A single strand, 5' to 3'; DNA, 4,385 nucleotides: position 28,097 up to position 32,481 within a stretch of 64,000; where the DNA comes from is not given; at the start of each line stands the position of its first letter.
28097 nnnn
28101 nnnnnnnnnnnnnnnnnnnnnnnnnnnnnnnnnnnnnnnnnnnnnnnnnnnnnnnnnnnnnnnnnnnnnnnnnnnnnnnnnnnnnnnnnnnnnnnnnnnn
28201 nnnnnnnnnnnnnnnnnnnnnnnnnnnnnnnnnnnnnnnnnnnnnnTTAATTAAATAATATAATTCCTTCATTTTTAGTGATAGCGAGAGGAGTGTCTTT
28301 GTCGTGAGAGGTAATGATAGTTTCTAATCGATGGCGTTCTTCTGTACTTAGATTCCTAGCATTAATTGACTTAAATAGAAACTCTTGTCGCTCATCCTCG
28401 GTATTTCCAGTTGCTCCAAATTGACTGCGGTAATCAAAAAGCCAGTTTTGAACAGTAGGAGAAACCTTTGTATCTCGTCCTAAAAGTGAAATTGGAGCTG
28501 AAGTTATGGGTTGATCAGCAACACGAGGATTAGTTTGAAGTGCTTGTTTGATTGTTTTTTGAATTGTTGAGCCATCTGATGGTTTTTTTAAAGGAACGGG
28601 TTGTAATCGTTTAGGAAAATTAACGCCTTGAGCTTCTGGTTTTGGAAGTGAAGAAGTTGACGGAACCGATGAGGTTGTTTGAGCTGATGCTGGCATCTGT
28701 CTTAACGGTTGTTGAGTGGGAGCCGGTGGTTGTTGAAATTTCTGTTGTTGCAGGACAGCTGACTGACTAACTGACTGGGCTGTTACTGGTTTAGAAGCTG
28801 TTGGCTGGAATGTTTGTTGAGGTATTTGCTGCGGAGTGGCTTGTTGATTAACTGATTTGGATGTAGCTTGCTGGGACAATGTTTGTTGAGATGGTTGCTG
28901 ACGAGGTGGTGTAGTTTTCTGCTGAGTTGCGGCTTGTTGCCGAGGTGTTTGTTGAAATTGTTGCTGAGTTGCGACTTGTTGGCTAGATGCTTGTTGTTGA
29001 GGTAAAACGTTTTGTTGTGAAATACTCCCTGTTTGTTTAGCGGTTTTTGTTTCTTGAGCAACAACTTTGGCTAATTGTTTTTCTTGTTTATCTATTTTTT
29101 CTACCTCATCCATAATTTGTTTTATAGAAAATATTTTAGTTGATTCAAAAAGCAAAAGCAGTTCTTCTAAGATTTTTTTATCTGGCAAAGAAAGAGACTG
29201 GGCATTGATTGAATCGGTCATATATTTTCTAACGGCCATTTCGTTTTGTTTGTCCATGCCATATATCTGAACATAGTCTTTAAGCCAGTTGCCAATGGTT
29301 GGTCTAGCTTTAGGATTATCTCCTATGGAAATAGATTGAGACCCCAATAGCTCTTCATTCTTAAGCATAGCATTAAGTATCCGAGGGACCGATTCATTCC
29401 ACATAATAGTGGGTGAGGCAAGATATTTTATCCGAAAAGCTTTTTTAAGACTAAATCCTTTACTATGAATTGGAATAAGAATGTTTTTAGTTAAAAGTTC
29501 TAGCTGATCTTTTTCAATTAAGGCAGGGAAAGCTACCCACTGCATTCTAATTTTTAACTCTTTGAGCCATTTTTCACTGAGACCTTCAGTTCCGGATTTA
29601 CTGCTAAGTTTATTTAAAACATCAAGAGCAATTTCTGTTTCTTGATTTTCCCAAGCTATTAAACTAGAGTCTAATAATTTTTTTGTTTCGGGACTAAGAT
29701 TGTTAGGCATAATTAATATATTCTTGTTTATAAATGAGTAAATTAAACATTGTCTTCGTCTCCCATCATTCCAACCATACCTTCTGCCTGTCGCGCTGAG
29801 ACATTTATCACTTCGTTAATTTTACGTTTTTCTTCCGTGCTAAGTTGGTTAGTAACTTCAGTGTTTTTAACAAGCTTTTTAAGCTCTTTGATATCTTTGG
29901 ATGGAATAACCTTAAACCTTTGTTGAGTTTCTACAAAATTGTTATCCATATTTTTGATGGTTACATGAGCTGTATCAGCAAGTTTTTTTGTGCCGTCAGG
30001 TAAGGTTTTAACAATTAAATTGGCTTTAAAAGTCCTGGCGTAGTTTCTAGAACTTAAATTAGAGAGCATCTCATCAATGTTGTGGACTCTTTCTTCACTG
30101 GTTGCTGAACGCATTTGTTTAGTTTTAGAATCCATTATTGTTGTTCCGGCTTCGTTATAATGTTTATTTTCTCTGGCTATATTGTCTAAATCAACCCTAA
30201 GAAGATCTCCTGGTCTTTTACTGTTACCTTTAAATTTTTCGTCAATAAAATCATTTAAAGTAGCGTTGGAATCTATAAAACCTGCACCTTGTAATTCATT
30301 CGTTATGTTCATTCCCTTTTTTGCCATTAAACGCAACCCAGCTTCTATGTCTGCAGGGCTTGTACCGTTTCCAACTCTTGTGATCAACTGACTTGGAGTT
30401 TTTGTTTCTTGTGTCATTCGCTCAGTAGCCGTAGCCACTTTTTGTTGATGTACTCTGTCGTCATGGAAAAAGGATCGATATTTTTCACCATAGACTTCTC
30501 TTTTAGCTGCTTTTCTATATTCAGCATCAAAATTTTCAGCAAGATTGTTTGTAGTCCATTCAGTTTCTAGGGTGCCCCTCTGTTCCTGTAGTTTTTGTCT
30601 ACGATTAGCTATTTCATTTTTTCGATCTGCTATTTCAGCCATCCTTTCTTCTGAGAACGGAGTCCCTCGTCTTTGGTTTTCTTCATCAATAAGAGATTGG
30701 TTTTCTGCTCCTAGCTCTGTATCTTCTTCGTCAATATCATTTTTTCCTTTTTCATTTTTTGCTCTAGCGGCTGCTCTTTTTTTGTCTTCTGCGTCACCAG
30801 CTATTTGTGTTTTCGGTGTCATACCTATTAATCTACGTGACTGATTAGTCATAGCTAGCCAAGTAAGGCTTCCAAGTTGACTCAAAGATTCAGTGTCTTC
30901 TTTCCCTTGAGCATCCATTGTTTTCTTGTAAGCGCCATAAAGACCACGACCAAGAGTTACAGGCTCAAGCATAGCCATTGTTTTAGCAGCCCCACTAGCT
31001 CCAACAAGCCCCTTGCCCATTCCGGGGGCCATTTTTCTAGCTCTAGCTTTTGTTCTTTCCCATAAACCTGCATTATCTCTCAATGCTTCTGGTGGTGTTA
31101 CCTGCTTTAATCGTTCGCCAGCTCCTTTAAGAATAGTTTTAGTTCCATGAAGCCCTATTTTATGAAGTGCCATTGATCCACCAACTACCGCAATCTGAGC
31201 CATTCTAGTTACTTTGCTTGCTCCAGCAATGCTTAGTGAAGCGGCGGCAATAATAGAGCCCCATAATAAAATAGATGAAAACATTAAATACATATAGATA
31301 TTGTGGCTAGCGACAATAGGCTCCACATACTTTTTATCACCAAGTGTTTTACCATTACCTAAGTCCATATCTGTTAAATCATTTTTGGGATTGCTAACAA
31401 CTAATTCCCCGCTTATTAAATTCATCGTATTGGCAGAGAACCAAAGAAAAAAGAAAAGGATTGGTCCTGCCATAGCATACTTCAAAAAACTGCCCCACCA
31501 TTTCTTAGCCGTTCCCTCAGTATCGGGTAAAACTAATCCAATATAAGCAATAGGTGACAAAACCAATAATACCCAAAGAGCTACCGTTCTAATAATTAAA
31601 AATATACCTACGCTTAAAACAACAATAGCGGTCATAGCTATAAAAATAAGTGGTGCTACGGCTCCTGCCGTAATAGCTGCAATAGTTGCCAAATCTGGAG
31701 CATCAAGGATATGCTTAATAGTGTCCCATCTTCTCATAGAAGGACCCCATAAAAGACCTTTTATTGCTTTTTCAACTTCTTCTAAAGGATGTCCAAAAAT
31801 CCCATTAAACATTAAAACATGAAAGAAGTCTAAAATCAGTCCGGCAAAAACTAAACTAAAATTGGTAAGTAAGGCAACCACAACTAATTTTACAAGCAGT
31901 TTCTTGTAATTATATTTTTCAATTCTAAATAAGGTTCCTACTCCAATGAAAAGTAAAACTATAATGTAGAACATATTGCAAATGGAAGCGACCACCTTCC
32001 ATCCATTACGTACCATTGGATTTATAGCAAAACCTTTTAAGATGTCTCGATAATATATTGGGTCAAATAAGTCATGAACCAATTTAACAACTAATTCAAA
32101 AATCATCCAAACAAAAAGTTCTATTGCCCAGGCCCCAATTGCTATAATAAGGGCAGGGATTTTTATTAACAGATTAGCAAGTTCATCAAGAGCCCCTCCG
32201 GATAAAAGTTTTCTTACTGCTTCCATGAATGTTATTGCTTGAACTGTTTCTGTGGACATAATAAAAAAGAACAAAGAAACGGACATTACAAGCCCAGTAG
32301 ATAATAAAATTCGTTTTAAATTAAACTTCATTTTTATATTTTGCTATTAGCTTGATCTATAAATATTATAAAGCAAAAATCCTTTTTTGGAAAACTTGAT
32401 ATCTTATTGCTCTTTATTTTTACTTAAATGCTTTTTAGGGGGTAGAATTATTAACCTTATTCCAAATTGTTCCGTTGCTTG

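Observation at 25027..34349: Seven-gene type-IV-secretion-like cluster lacking relaxase, coupling protein and integrase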

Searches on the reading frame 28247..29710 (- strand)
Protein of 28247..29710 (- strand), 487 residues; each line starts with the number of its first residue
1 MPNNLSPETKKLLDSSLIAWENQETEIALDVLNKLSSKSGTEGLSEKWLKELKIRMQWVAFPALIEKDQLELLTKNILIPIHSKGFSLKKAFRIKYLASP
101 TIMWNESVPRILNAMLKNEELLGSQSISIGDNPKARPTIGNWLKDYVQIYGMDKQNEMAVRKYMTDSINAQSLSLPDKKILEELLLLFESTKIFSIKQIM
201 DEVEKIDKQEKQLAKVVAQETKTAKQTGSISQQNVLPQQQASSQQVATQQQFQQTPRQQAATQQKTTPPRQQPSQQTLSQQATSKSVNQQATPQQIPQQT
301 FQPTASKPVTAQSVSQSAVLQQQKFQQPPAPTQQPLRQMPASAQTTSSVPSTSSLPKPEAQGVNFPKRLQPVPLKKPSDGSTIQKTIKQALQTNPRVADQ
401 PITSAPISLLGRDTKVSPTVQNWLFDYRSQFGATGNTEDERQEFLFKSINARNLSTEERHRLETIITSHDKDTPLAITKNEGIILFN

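Call 4: search_protein_families(library=pfam, proteins=[window:28247-29710:-], max_evalue=1)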
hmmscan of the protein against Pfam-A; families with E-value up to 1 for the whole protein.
window:28247-29710:- (487 aa): 1 family
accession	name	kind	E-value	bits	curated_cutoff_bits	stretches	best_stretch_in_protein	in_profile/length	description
PF05518.16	Totivirus_coat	-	0.19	10.2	25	1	164-364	559-751/759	Totivirus coat protein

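Call 5: search_protein_families(library=ncbifam, proteins=[window:28247-29710:-], max_evalue=1)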
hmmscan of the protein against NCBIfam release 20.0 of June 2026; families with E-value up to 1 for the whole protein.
window:28247-29710:- (487 aa): 3 families
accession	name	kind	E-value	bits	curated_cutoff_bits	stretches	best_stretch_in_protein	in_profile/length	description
TIGR04195.1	S_glycosyl_SunS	equivalog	0.035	12.9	350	1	414-466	246-298/421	SunS family peptide S-glycosyltransferase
NF011524.0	PRK14963.1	equivalog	0.18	10.8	601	1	183-331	456-602/647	DNA polymerase III subunits gamma and tau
NF005846.3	PRK07764.1-6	equivalog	0.48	9.4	625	1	200-360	372-535/628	DNA polymerase III subunit gamma and tau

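Call 34: search_protein_families(library=pfam, alignment_id=A1, max_evalue=0.01)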
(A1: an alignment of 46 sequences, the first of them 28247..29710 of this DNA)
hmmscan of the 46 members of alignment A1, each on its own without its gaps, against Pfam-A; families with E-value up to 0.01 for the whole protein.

A. member 1, window:28247-29710:- (487 aa): 0 families

B. families by the number of members that match (of 46 scanned): 0 families

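Call 35: search_solved_structures(query=A1, max_evalue=1)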
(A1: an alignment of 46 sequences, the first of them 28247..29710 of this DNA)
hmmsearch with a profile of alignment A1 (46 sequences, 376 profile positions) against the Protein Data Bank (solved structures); distinct sequences matched with E-value up to 1: 0.

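Call 36: find_homologous_proteins(query=A1, max_evalue=0.00001)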
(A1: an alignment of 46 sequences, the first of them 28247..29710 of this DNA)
Query A1 (46 sequences) (487 aa, profile of the alignment): 7 proteins with E <= 0.00001 among 8000 candidates.
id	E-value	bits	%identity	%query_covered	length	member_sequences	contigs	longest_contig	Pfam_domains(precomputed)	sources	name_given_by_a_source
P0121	4.7e-59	219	43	46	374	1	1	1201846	-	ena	-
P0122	2.6e-53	200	47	99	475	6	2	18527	-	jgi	jgi:hypothetical protein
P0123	3.1e-53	200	47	99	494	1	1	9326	-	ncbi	-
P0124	4.2e-51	193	100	100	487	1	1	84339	-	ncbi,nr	ncbi:MAG: hypothetical protein U9Q72_01805 [Patescibacteria group bacterium]|nr:hypothetical protein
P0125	9.5e-51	192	80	31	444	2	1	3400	-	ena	-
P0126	1.2e-50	191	77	46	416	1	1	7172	-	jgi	-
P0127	1.1e-38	152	44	41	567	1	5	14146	-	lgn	-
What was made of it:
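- The source contig (84,339 bp, call 36) is longer than the window, and the part outside it was not seen.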

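Call 39: find_encoding_contigs(protein=P0124, flank=10000, max_places=3)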
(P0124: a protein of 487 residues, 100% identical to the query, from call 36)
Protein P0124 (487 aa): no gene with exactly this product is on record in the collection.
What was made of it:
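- Tried and rejected: The identical NCBI protein P0124 is not in the position index (call 39).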

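Call 49: predict_structure(alignment_id=A2)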
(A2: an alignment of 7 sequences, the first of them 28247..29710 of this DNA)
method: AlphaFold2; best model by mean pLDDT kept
length: 487 residues; sequences in the alignment: 7
mean_pLDDT: 69.4   pTM: 0.44
mean pLDDT of the five models: 69.4, 68.0, 67.6, 67.5, 66.4
residues with pLDDT >= 90: 178; 70-90: 120; 50-70: 34; < 50: 155
segments of 3 or more residues with pLDDT < 50: 225-378
pLDDT, mean of each block of 10 residues (from residue 1): 82 95 94 95 92 96 92 94 86 83 79 92 90 92 88 67 89 91 89 61 71 70 47 31 29 32 33 32 31 34 35 33 34 32 31 32 32 41 89 90 90 89 92 79 91 93 94 89 84
secondary structure, 60 per line:
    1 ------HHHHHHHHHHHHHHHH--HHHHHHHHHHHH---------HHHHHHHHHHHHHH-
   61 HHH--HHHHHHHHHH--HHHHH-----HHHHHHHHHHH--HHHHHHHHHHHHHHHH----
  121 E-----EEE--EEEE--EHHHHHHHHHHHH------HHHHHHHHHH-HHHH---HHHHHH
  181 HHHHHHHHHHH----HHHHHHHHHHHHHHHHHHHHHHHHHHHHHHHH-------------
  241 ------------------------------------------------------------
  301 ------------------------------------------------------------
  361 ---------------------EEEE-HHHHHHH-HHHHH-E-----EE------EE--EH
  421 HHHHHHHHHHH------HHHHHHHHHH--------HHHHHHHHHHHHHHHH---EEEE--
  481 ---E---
elements in order: H7-22 H25-36 H46-59 H66-75 H78-82 H88-98 H101-116 E127-129 E132-135 H139-150 H157-166 H168-171 H175-191 H196-227 E382-385 H387-393 H395-399 H420-431 H438-447 H456-471 E475-478
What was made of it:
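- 28247..29710 (-): Soluble protein (487 aa). It has a helical N-domain (1-225), a disordered Q/P/T/S-rich linker (about 225-378) and a C-domain (379-487). A conserved unit of about 57 aa carrying an NWLxDY motif occurs once in each domain. It is a conserved T4SS-associated component of unknown function. In the AF2 model both domains have pLDDT around 90 and the linker is below 50 (call 49).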

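Call 53: fold_search(model_id=the predicted structure, library=pdb)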
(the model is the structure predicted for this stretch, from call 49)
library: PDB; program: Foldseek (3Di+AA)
matches with E <= 10: 299; with E <= 0.001: 0
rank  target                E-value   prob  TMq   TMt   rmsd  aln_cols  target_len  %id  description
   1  7mqz                  2.2e-01  0.35  0.13  0.24  13.8       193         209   16  Cytochrome c oxidase assembly factor 7 (released 2022-03-16)
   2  5cwb                  4.0e-01  0.18  0.12  0.22  12.8       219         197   14  Crystal structure of de novo designed helical repeat protein DHR4 (released 2015-12-16)
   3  3ua5_B                4.0e-01  0.08  0.09  0.09  16.1       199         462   10  Crystal Structure of P450 2B6 (Y226H/K262R) in complex with two molecules of Amlodipine (released 2012-09-12)
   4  8pv6_CS               4.7e-01  0.12  0.11  0.16  17.5       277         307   10  Chaetomium thermophilum pre-60S State 3 - post-5S rotation with Rix1 complex with Foot - composite structure (released 2023-11-15)
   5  3tgo_A                5.7e-01  0.21  0.15  0.28  17.6       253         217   13  Crystal structure of the E. coli BamCD complex (released 2011-09-28)
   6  9h2d_A                5.7e-01  0.14  0.13  0.19  12.5       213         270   13  Human IFT172 C-terminal U-box domain crystal structure (released 2024-12-04)
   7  7zcv_B                7.7e-01  0.20  0.15  0.22  11.2       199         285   14  Rgg144 of Streptococcus pneumoniae (released 2022-06-01)
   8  8g9k_A                8.5e-01  0.10  0.11  0.21  16.3       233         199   17  Geometrically programmable nanomaterial construction using regularized protein building blocks (released 2024-03-13)
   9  5oma_B                9.9e-01  0.11  0.13  0.21  14.2       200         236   15  CH3 chimera of human 14-3-3 sigma with the StARD1 peptide including Ser57 (released 2017-10-11)
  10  8fiq_A                1.0e+00  0.14  0.13  0.27  14.8       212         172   13  Multi-state design of two-state switchable hinge proteins (released 2023-08-16)
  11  1p5q_A                1.2e+00  0.13  0.11  0.16  14.4       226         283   12  Crystal Structure of FKBP52 C-terminal Domain (released 2004-06-22)
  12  8g9k_B                1.3e+00  0.11  0.12  0.24  16.1       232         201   15  Geometrically programmable nanomaterial construction using regularized protein building blocks (released 2024-03-13)
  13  8whj                  1.3e+00  0.10  0.14  0.22  12.3       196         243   12  Crystal structure of CLASP2 TOG4 fused with LL5beta (released 2024-08-28)
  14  8whi_A                1.4e+00  0.12  0.14  0.23  11.3       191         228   10  Crystal structure of native CLASP2 in complex with CLIP170 (released 2024-08-28)
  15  8e0n_E                1.4e+00  0.04  0.08  0.15  14.9       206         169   12  Homotrimeric variant of tcTRP9, BGL18 (released 2023-04-12)
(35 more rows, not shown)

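Call 73: search_protein_representatives(alignment_id=A2)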
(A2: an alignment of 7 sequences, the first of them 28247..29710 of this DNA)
Query: 7 sequences, 466 profile positions. Proteins with E-value up to 0.001 (for the whole library): 1755; up to 1e-10: 903; up to 1e-30: 20. The best 150 are listed.
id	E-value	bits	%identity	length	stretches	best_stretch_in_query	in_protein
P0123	6.4e-210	714.4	-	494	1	1-466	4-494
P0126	4.5e-201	685.3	-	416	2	1-307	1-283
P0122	1.4e-198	677.1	-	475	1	1-466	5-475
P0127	1.7e-189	647.1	-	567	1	2-466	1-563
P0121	1.6e-146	505.4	-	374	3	1-216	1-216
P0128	2.2e-113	396.2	-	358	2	10-226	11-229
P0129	1.7e-108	380.1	-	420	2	15-292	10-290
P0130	4.0e-103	362.3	-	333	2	9-240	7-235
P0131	9.8e-102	357.7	-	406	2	8-300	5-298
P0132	9.6e-99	347.9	-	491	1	6-465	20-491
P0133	1.1e-85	304.8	-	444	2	16-314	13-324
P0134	9.1e-61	222.7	-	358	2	26-209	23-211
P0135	5.0e-36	141.1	-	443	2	361-465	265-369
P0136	1.6e-34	136.2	-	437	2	358-465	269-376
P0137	1.2e-33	133.3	-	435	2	345-465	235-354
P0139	1.2e-32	129.9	-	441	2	41-261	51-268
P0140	7.4e-32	127.3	-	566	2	357-465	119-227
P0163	5.7e-25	104.6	-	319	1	360-465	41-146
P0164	9.6e-25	103.9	-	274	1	54-248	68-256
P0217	4.8e-21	91.7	-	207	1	20-196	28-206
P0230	1.6e-20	90.0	-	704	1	349-466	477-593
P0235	2.4e-20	89.4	-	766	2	364-465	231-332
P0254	9.1e-20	87.5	-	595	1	349-465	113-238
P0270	1.9e-19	86.4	-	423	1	44-196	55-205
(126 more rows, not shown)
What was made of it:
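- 28247..29710 (-): The representative library holds 1755 clusters at E<=1e-3 and 903 at E<=1e-10, mostly matching the C-domain (call 73).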

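Call 75: search_protein_families(library=pfam, alignment_id=A4, max_evalue=0.01)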
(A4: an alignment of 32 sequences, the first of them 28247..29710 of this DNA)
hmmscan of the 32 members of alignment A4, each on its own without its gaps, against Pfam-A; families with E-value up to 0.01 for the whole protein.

A. member 1, window:28247-29710:- (487 aa): 0 families

B. families by the number of members that match (of 32 scanned): 1 family
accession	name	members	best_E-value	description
PF00046.35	Homeodomain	1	0.0096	Homeodomain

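Call 84: list_cluster_members(proteins=[P0135, P0140, P0163, P0230, P0235, P0254, P0139, P0164, P0217, P0270])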
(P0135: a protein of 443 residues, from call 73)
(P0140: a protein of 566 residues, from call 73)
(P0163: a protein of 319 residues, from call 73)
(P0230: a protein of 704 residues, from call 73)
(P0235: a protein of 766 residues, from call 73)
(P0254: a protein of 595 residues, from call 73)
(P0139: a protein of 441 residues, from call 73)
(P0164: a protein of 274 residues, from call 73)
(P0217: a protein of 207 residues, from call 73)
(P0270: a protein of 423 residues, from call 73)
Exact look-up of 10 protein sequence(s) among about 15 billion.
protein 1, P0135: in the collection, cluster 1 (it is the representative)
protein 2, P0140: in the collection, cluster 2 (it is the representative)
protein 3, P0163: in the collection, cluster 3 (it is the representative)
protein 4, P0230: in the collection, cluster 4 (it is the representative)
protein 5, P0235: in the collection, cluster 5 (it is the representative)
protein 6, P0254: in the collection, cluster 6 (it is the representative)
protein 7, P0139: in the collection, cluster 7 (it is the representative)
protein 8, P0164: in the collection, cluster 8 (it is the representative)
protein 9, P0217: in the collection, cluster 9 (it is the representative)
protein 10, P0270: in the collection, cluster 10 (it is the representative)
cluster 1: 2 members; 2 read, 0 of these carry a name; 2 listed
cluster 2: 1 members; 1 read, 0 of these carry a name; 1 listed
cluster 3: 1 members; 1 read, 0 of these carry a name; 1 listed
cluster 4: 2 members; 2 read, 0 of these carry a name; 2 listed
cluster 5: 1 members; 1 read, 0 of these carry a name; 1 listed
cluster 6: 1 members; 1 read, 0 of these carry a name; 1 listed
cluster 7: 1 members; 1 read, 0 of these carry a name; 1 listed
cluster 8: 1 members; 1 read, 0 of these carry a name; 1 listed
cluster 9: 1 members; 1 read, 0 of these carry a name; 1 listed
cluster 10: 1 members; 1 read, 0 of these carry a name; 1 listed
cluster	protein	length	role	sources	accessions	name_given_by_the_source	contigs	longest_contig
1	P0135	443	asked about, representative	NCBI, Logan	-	-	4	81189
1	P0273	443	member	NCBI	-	-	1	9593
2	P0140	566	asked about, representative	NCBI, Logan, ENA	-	-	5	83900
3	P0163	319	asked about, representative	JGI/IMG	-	-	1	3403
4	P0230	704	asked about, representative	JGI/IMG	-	-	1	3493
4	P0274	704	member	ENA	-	-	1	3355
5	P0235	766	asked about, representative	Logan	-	-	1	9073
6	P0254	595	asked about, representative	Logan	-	-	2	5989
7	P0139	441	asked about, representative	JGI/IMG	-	-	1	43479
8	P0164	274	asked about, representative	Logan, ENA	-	-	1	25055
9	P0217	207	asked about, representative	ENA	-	-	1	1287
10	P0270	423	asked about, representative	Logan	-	-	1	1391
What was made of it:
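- Tried and rejected: None are recorded (call 84).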

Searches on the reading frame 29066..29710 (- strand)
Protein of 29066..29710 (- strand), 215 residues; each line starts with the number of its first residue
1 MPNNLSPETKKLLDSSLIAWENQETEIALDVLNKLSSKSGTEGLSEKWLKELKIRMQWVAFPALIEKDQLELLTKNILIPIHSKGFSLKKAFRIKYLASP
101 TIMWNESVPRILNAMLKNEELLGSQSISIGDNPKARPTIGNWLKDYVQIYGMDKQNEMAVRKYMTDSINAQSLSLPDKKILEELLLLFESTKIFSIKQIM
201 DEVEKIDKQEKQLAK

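Call 30: find_homologous_proteins(query=window:29066-29710:-, max_evalue=0.001)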
Query window:29066-29710:- (215 aa): 1 proteins with E <= 0.001 among 390 candidates.
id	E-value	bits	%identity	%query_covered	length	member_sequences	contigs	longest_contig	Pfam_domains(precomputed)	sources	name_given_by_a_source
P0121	2.8e-51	192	45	99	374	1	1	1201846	-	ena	-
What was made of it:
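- Tried and rejected: The word-index search returned only 1 and then 7 hits, probably because low-complexity words swamped the candidate list (calls 30, 36).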

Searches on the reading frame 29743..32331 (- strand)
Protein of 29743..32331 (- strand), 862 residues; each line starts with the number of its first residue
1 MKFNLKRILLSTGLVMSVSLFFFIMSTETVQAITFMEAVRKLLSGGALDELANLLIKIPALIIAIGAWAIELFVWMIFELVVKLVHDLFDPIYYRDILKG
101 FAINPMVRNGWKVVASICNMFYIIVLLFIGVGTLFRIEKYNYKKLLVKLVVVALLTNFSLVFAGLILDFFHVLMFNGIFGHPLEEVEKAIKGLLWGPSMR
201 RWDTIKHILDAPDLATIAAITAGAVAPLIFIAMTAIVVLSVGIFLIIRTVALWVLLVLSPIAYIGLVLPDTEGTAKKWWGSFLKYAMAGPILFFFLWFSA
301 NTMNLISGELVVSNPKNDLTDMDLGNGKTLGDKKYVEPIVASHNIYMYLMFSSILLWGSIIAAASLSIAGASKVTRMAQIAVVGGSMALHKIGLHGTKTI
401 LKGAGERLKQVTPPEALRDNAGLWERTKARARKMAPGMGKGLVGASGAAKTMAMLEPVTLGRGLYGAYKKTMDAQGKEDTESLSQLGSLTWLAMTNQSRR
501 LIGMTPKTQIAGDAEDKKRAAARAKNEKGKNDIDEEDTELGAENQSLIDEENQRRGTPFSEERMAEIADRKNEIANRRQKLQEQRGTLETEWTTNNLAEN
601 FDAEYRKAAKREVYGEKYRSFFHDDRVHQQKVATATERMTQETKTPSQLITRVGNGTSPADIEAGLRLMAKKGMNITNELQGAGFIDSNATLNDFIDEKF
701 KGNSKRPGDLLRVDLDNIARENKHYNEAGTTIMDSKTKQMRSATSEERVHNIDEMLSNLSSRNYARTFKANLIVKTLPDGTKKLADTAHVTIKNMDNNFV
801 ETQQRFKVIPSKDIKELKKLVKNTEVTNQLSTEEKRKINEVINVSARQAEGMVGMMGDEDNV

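Call 4: search_protein_families(library=pfam, proteins=[window:29743-32331:-], max_evalue=1)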
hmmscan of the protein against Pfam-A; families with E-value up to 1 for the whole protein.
window:29743-32331:- (862 aa): 2 families
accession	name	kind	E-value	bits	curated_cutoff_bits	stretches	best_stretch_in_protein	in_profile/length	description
PF19597.4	TrbL_4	-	3.6e-06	27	27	1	215-302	135-221/276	Conjugal transfer protein TrbL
PF04610.19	TrbL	-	0.0025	18.1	25.9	1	143-304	26-181/215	TrbL/VirB6 plasmid conjugal transfer protein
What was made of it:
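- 29743..32331 (-): Extended VirB6/TrbL-like polytopic membrane protein (862 aa) with a C-terminal hydrophilic tail of about 460 aa. Pfam TrbL_4 scores 27.0 bits, exactly at the cutoff of 27 (E 4e-6); TrbL/VirB6 scores E 0.0025 (call 4).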

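Call 5: search_protein_families(library=ncbifam, proteins=[window:29743-32331:-], max_evalue=1)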
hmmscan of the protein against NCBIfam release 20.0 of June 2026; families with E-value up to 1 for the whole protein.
window:29743-32331:- (862 aa): 0 families

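Call 44: search_solved_structures(query=window:29743-32331:-, max_evalue=1)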
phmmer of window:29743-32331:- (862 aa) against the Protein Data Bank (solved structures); distinct sequences matched with E-value up to 1: 1.
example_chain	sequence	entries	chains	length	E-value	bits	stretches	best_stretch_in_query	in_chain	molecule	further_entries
4dci_A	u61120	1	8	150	0.43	12.1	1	526-588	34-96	uncharacterized protein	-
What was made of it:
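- Closest known: Extended VirB6 proteins. Different: No sequence similarity of the tail to any solved protein was found (call 44).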
